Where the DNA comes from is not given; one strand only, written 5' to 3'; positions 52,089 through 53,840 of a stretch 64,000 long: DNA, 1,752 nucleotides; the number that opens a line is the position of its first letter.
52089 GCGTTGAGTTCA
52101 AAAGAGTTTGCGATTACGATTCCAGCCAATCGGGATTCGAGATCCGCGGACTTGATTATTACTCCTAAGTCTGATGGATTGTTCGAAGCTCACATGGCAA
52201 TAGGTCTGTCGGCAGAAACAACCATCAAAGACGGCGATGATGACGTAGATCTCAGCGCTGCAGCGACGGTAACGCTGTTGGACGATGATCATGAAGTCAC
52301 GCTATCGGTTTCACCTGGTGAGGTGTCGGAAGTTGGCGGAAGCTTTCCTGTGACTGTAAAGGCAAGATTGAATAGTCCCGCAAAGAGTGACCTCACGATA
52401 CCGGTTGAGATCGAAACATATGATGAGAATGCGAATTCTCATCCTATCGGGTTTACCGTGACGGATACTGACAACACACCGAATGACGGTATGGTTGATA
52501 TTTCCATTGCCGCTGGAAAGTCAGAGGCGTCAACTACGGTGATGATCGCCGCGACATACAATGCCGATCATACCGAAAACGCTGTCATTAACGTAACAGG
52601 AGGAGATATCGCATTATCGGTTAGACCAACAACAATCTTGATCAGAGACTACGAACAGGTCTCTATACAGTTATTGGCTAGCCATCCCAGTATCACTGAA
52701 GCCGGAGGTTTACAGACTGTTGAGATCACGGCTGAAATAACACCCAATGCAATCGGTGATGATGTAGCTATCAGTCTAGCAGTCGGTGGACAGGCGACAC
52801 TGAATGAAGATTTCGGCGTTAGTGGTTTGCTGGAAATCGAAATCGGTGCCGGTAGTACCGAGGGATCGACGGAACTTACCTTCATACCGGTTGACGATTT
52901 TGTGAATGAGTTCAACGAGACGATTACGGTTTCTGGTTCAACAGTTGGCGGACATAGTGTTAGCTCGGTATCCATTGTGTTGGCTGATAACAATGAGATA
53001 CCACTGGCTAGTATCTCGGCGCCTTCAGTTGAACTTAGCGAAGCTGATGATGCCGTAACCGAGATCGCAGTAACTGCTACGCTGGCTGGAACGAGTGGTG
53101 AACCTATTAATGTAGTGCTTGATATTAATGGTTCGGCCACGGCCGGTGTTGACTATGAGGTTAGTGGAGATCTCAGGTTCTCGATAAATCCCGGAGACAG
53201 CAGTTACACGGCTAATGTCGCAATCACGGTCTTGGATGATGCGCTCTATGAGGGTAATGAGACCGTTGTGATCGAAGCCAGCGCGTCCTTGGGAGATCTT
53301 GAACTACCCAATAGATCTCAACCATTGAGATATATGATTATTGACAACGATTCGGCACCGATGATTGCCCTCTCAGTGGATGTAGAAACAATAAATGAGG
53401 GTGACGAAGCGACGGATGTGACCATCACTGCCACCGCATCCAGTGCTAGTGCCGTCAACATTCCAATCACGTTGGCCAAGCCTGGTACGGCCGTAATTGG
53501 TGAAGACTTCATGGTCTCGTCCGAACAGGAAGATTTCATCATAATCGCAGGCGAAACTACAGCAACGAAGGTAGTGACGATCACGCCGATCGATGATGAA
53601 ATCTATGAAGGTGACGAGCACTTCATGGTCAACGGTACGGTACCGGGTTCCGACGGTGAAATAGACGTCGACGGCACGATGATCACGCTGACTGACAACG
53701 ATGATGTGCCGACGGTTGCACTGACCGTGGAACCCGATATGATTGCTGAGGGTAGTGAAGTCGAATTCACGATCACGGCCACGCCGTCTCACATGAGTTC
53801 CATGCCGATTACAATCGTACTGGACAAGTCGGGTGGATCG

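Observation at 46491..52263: Near-identical 1443-bp tandem super-repeats (>550 bp at 100% identity) inside the giant gene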

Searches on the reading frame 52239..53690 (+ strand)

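Call 10: search_protein_families(library=pfam, proteins=[window:52239-53690:+], max_evalue=1)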
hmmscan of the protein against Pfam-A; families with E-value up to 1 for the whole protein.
window:52239-53690:+ (484 aa): 2 families
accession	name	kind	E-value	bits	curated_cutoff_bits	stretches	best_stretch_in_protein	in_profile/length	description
PF03160.20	Calx-beta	-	1.9e-17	63.8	27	2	250-349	1-96/119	Calx-beta domain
PF19772.4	DUF6258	-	0.1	13.1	25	0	245-303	66-124/136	Family of unknown function (DUF6258)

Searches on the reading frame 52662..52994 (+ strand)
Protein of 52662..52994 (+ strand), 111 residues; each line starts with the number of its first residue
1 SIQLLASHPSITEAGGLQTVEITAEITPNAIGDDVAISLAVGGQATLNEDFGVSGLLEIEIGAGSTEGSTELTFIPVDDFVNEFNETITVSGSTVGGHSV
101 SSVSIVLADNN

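Call 37: search_protein_families(library=pfam, alignment_id=A2, max_evalue=0.1)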
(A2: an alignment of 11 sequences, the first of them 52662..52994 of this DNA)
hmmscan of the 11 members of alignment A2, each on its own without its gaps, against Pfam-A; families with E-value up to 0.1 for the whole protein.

A. member 1, window:52662-52994:+ (111 aa): 1 family
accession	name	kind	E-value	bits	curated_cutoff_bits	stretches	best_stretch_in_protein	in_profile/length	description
PF20579.4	LapA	-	0.0042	17.9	27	0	5-100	7-82/99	LapA domain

B. families by the number of members that match (of 11 scanned): 7 families
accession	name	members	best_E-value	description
PF03160.20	Calx-beta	6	3.6e-08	Calx-beta domain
PF20579.4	LapA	5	0.002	LapA domain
PF02464.23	CinA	1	0.0017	Competence-damaged protein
PF16397.10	DUF5006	1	0.014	Domain of unknown function (DUF5006)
PF08596.16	Lgl_C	1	0.032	Lethal giant larvae(Lgl) like, C-terminal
PF03442.20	CBM_X2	1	0.071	Carbohydrate binding domain X2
PF05382.19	Amidase_5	1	0.075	Bacteriophage peptidoglycan hydrolase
